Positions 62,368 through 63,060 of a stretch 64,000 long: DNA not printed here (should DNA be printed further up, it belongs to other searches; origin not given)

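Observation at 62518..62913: Phage-encoded GroES-like co-chaperonin between portal and scaffold genes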

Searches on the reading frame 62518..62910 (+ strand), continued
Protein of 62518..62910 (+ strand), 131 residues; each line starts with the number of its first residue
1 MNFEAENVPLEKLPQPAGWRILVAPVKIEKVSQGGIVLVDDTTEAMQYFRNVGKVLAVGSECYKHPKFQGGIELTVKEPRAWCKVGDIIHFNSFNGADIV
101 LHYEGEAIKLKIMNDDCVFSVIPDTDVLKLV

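Call 34: find_homologous_proteins(query=A3, max_evalue=0.001)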
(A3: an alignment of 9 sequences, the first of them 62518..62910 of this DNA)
Query A3 (9 sequences) (131 aa, profile of the alignment): 6900 proteins with E <= 0.001 among 8000 candidates; the best 120 are listed.
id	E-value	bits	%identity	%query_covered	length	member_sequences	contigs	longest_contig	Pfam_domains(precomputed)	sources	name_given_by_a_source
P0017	3.3e-50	187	47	100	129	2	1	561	PF00166.27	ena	-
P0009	9.2e-48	179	54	96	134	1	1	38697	PF00166.27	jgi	-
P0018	2.2e-47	178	33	89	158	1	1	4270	PF00166.27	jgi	-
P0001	2.8e-46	174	100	100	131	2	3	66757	PF00166.27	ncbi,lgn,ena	-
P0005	6.8e-45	170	56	100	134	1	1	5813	PF00166.27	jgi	jgi:co-chaperonin GroES (HSP10)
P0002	8.5e-45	169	59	100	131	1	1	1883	-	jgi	-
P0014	5.7e-44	167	52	98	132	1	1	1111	-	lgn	-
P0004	9.0e-44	166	58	98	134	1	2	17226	PF00166.27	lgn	-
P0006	1.1e-43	166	58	100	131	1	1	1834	PF00166.27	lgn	-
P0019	6.9e-43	163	34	89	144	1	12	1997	PF00166.27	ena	-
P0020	7.9e-43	163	32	89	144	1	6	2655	PF00166.27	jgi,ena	jgi:chaperonin GroES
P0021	8.0e-43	163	33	89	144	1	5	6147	PF00166.27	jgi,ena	-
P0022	9.6e-43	163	32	89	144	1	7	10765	PF00166.27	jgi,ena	-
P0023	9.7e-43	163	32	89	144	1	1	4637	PF00166.27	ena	-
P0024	1.4e-42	162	32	89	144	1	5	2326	PF00166.27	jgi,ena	-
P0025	2.5e-42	161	36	89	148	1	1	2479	PF00166.27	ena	-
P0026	2.5e-42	161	33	89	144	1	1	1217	PF00166.27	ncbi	-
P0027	4.8e-42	161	38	90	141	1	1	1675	PF00166.27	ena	-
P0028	5.1e-42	160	37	90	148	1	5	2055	PF00166.27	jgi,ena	jgi:chaperonin GroES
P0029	5.3e-42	160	37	90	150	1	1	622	PF00166.27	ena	-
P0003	5.8e-42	160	59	100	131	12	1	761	PF00166.27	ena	-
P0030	6.7e-42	160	37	90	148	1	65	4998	PF00166.27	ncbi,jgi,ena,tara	jgi:chaperonin GroES|tara:strand:- start:592 stop:1038 length:447 start_codon:yes stop_codon:yes gen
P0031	7.0e-42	160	37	90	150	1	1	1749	PF00166.27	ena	-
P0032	7.1e-42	160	34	99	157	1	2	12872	PF00166.27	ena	-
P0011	8.3e-42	160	55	100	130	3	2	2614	PF00166.27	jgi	jgi:co-chaperonin GroES (HSP10)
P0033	1.0e-41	159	36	90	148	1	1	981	PF00166.27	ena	-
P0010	1.6e-41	159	56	98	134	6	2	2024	PF00166.27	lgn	-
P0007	2.7e-41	158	57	100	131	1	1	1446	PF00166.27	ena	-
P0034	2.8e-41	158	39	86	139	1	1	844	PF00166.27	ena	-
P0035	4.1e-41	158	36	90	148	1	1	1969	PF00166.27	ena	-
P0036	4.6e-41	157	29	85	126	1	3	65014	PF00166.27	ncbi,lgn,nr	ncbi:co-chaperonin GroES [Planktothrix phage Pra-JY27]|nr:chaperonin GroES [Planktothrix phage Pag-Y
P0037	4.9e-41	157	37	98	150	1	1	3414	PF00166.27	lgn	-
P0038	5.2e-41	157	38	85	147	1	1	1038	PF00166.27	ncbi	-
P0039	1.1e-39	153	37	89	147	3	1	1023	PF00166.27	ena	-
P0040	5.5e-39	151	29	89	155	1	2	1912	PF00166.27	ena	-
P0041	5.9e-39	151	31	94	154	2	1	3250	PF00166.27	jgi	jgi:co-chaperonin GroES (HSP10)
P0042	6.1e-39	150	30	96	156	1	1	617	PF00166.27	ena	-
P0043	6.3e-39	150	29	88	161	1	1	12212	PF00166.27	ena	-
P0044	8.4e-39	150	36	86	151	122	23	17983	PF00166.27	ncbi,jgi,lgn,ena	jgi:chaperonin GroES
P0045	9.1e-39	150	37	88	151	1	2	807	PF00166.27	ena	-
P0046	1.2e-38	150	30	85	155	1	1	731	PF00166.27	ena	-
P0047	1.4e-38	149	35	92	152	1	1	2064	PF00166.27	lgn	-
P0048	1.7e-38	149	30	85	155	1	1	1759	PF00166.27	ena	-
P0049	1.8e-38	149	31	85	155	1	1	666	PF00166.27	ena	-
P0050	1.9e-38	149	30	85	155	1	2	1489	PF00166.27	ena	-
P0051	2.1e-38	149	36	86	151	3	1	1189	PF00166.27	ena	-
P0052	2.2e-38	149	34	92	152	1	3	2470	PF00166.27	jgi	jgi:co-chaperonin GroES (HSP10)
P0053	2.3e-38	149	34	92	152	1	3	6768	PF00166.27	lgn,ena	-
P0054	2.9e-38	148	30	85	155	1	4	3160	PF00166.27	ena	-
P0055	3.9e-38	148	30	85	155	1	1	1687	PF00166.27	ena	-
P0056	4.0e-38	148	29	100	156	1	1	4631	PF00166.27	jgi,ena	jgi:co-chaperonin GroES (HSP10)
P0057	4.9e-38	148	29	85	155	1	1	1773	PF00166.27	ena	-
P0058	6.4e-38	147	36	92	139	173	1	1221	PF00166.27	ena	-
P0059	7.5e-38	147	29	85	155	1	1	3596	PF00166.27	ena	-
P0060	9.3e-38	147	29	89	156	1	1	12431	PF00166.27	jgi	jgi:co-chaperonin GroES (HSP10)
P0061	9.3e-38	147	29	89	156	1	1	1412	PF00166.27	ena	-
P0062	9.4e-38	147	29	89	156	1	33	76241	PF00166.27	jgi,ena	jgi:co-chaperonin GroES (HSP10)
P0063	9.4e-38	147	28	96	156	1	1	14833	PF00166.27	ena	-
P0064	1.0e-37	147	28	90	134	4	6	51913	PF00166.27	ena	-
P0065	1.1e-37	146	30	92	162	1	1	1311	PF00166.27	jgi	-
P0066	1.1e-37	146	30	86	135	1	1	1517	PF00166.27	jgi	-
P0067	1.7e-37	146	31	89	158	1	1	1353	PF00166.27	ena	-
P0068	2.1e-37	146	34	95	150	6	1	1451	PF00166.27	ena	-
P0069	2.1e-37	146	34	89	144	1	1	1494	PF00166.27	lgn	-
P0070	2.1e-37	146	40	91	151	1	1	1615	PF00166.27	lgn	-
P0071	2.3e-37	145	29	85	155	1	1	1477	PF00166.27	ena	-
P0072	3.0e-37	145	30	86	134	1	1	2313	PF00166.27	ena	-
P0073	5.4e-37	144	26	87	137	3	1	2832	PF00166.27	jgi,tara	tara:strand:+ start:166 stop:579 length:414 start_codon:yes stop_codon:yes gene_type:complete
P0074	9.7e-37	143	30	89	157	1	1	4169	PF00166.27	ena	-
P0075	1.0e-36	143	28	89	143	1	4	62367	PF00166.27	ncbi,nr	ncbi:co-chaperonin GroES protein [Caulobacter phage KcrB]|nr:co-chaperonin GroES protein [Caulobacte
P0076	1.1e-36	143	51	96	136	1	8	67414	PF00166.27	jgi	jgi:co-chaperonin GroES (HSP10)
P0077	1.2e-36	143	30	89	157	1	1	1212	PF00166.27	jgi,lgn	jgi:chaperonin GroES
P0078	1.3e-36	143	35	95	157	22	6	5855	PF00166.27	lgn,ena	-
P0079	1.4e-36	143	28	87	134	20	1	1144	PF00166.27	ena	-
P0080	1.5e-36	143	35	94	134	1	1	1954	PF00166.27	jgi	-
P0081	1.8e-36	143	35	86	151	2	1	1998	PF00166.27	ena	-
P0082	1.8e-36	143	31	89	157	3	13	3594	PF00166.27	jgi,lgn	-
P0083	2.1e-36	142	27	87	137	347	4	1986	PF00166.27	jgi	jgi:chaperonin GroES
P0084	2.1e-36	142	30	84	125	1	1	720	PF00166.27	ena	-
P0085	2.2e-36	142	26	87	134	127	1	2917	PF00166.27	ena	-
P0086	2.3e-36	142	30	92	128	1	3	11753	PF00166.27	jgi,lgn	jgi:co-chaperonin GroES (HSP10)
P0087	2.4e-36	142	28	87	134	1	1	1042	PF00166.27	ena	-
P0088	2.8e-36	142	35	87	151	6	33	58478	PF00166.27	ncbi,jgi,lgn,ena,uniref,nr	jgi:chaperonin GroES|uniref:Co-chaperonin GroES n=1 Tax=uncultured virus TaxID=340016 RepID=A0A221S3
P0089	3.7e-36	141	35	92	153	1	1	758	PF00166.27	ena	-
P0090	4.0e-36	141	29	85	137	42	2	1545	PF00166.27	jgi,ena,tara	jgi:chaperonin GroES|tara:strand:+ start:206 stop:619 length:414 start_codon:yes stop_codon:yes gene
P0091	5.8e-36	141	25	93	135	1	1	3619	PF00166.27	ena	-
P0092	7.1e-36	141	38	95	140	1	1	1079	PF00166.27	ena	-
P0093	7.7e-36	140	35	92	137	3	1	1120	PF00166.27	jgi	-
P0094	7.9e-36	140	30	87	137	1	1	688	PF00166.27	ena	-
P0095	1.4e-35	140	33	91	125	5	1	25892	PF00166.27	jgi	-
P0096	1.5e-35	140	29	90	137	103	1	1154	PF00166.27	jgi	-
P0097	1.7e-35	139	33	97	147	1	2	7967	PF00166.27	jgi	jgi:chaperonin GroES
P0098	2.0e-35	139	28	94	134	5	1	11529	PF00166.27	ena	-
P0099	2.0e-35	139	34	92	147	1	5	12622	PF00166.27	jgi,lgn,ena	jgi:chaperonin GroES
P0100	2.2e-35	139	30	97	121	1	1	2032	PF00166.27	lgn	-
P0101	2.4e-35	139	30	85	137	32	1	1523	PF00166.27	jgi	jgi:co-chaperonin GroES (HSP10)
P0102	2.8e-35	139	34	92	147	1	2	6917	PF00166.27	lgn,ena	-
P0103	3.1e-35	139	31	87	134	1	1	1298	PF00166.27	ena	-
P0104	3.2e-35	138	34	86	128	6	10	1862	PF00166.27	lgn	-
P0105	3.3e-35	138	34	85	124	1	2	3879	PF00166.27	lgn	-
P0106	3.3e-35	138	30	89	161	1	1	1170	PF00166.27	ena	-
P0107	3.3e-35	138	30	89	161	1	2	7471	PF00166.27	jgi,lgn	-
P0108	3.8e-35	138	30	86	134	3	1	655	PF00166.27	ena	-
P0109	4.0e-35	138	27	87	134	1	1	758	PF00166.27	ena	-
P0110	4.5e-35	138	32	92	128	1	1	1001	PF00166.27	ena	-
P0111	4.6e-35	138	29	85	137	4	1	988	PF00166.27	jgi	jgi:chaperonin GroES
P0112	4.6e-35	138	30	89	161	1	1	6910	PF00166.27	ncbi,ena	-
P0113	4.8e-35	138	32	86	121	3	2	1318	PF00166.27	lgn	-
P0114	4.8e-35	138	30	88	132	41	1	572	PF00166.27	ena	-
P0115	5.1e-35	138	45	98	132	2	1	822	PF00166.27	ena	-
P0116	5.1e-35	138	25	87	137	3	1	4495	PF00166.27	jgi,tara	tara:strand:- start:121 stop:534 length:414 start_codon:yes stop_codon:yes gene_type:complete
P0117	5.2e-35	138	28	86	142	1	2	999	PF00166.27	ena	-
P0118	5.6e-35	138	27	87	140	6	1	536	PF00166.27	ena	-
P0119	5.8e-35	138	30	89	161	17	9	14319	PF00166.27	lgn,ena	-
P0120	6.1e-35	138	29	87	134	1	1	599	PF00166.27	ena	-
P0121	6.4e-35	137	33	97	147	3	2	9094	PF00166.27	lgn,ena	-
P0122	6.9e-35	137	34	92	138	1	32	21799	PF00166.27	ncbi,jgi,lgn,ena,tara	tara:strand:+ start:535 stop:951 length:417 start_codon:yes stop_codon:yes gene_type:complete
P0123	7.0e-35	137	34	91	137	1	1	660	PF00166.27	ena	-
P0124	7.1e-35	137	33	85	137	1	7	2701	PF00166.27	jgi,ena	-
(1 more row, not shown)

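Call 35: search_protein_representatives(alignment_id=A1)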
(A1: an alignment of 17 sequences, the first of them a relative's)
Query: 17 sequences, 132 profile positions. Proteins with E-value up to 0.001 (for the whole library): 1465; up to 1e-10: 312; up to 1e-30: 10. The best 150 are listed.
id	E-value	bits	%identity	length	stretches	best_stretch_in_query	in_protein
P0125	2.8e-46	172.8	-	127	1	2-132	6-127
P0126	5.1e-40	152.5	-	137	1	2-129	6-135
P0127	6.3e-40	152.2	-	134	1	2-130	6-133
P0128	1.5e-39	151.0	-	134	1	2-130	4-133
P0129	4.0e-37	143.1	-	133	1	4-127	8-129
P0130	3.4e-34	133.7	-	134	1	2-130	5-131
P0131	3.8e-32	127.1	-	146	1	2-132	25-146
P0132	5.5e-32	126.5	-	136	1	2-129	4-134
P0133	1.2e-31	125.4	-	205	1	2-130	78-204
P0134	6.1e-31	123.1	-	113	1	12-125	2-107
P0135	2.7e-30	121.0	-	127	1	8-129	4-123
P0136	1.1e-29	119.0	-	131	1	12-130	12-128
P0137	1.5e-29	118.6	-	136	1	6-125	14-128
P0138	2.0e-29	118.2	-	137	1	12-128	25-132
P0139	5.2e-29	116.9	-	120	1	15-131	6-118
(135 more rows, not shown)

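Call 39: search_solved_structures(query=A4, max_evalue=0.001, show_alignments=2)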
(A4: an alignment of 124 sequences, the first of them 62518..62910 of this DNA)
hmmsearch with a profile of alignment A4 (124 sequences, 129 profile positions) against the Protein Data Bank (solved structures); distinct sequences matched with E-value up to 0.001: 18.
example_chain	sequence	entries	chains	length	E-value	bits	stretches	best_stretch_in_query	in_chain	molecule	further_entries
7ekq_R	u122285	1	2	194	7.1e-21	77.4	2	24-119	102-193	Cpn20 co-chaperonin subunit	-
7ekq_Q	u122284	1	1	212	1.5e-15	60.2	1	17-117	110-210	Chaperonin 23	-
3nx6_A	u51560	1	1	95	2.4e-15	59.6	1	24-119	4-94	10kDa chaperonin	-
4v4o_O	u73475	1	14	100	2.7e-15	59.4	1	18-119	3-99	cpn10(GroES)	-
1wnr_A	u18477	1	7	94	8.6e-15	57.8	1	23-119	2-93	10 kDa chaperonin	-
8wuc_a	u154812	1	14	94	2.4e-14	56.3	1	25-120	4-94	Co-chaperonin GroES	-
8wux_a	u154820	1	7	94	2.9e-12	49.6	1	29-119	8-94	Co-chaperonin GroES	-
8wuw_a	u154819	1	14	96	2.9e-12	49.6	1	29-119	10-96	Co-chaperonin GroES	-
1hx5_A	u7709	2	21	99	6e-11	45.3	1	24-120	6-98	10 KDA CHAPERONIN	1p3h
7ekq_P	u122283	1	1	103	1.8e-10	43.8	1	24-119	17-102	Chaperonin 11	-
1lep_A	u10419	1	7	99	1.2e-09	41.1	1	24-120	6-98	CHAPERONIN-10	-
8bkz_Y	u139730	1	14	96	2.1e-07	33.8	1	25-120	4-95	Co-chaperonin GroES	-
1aon_O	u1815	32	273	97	2.1e-07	33.8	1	25-120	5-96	GROEL/GROES COMPLEX | GROES | groES protein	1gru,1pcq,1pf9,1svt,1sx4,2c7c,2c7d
8bm0_W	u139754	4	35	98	2.2e-07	33.8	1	25-120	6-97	Co-chaperonin GroES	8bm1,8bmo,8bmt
4pj1_O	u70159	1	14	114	2.9e-07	33.4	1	29-121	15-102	10 kDa heat shock protein, mitochondrial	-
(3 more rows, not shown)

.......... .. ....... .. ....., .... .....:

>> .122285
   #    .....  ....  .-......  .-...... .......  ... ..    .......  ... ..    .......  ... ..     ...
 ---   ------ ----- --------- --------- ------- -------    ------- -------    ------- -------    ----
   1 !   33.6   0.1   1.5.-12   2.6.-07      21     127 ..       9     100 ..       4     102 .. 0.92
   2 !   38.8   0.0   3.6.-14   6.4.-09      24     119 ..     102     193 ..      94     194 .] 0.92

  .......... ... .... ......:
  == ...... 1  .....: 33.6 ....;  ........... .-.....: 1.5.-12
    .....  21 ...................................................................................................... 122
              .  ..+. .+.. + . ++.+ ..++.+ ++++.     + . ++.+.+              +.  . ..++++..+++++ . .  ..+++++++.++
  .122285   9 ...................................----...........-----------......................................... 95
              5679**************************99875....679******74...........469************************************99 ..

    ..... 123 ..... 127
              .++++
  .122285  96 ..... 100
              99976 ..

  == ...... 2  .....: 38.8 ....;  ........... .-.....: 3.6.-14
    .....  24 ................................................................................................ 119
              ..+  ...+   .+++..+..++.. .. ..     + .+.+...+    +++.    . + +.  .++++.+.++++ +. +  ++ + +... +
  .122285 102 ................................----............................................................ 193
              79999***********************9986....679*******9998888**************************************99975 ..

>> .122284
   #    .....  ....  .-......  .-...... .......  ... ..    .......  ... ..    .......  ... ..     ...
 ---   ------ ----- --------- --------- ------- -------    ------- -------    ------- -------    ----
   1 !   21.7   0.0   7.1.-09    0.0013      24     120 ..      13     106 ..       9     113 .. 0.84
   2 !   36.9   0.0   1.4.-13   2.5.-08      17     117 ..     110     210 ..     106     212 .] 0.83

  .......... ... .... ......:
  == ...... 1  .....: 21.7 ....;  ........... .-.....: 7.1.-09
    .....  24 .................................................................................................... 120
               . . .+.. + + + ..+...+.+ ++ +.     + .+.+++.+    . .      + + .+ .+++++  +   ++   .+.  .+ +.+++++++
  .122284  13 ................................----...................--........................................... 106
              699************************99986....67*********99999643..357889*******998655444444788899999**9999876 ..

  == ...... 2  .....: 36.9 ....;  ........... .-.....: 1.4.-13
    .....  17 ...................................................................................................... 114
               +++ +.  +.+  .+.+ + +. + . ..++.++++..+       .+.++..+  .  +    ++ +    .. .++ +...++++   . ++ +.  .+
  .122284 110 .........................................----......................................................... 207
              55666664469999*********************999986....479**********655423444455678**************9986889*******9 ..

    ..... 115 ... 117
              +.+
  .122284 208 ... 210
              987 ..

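Call 42: find_encoding_contigs(protein=P0062, flank=8000, max_places=2)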
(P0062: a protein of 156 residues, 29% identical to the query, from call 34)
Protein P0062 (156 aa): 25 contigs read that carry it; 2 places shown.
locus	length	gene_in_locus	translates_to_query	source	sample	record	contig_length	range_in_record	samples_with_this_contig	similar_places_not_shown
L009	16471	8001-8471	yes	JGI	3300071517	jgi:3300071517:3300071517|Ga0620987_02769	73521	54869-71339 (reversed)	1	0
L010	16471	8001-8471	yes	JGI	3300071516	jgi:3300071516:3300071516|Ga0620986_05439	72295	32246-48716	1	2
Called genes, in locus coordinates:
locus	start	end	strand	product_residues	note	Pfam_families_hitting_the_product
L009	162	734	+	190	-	-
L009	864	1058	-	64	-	-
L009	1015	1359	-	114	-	-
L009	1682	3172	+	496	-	PF17289:Terminase_6C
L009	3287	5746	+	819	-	PF23899:SU10_portal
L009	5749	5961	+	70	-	-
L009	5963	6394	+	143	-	PF11351:GTA_holin_3TM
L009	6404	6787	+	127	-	-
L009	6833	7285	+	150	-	-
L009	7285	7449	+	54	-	-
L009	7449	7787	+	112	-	PF19846:DUF6321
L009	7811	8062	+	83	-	-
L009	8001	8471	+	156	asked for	PF00166:Cpn10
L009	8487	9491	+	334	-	-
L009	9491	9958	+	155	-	-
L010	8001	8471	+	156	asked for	PF00166:Cpn10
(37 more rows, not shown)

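Call 43: find_encoding_contigs(protein=P0076, flank=8000, max_places=2)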
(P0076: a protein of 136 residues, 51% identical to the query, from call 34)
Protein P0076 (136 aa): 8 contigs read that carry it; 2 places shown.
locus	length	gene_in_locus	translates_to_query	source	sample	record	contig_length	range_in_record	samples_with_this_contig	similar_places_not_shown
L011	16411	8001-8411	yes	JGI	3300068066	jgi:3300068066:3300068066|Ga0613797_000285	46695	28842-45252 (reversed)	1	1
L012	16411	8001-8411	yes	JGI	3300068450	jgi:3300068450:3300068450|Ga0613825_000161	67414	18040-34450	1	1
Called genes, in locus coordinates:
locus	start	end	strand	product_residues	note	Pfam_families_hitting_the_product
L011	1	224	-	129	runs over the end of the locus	-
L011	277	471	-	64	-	-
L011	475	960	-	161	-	-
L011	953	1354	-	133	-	-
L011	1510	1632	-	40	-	-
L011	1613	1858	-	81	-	-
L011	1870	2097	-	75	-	-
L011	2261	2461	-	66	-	-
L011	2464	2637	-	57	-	-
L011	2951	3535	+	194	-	-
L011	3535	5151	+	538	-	-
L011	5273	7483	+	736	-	PF23899:SU10_portal (faint)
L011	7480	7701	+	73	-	-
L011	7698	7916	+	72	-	-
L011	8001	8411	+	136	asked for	PF00166:Cpn10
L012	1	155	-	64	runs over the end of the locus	-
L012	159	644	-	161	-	-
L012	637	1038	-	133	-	-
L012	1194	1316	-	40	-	-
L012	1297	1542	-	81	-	-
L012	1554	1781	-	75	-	-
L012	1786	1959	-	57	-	-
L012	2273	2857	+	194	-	-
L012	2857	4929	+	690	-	PF14890:Intein_splicing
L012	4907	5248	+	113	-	-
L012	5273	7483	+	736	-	PF23899:SU10_portal (faint)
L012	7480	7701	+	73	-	-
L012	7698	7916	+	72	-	-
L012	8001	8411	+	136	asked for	PF00166:Cpn10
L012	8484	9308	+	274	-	-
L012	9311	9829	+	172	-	-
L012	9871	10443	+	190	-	-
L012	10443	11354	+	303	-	PF25209:Phage_capsid_4, PF10124:Mu-like_gpT (faint)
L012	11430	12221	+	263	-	-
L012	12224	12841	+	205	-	-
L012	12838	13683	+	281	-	PF24175:SU10_adaptor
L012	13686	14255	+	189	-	-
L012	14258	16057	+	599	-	-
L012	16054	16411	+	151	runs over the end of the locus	-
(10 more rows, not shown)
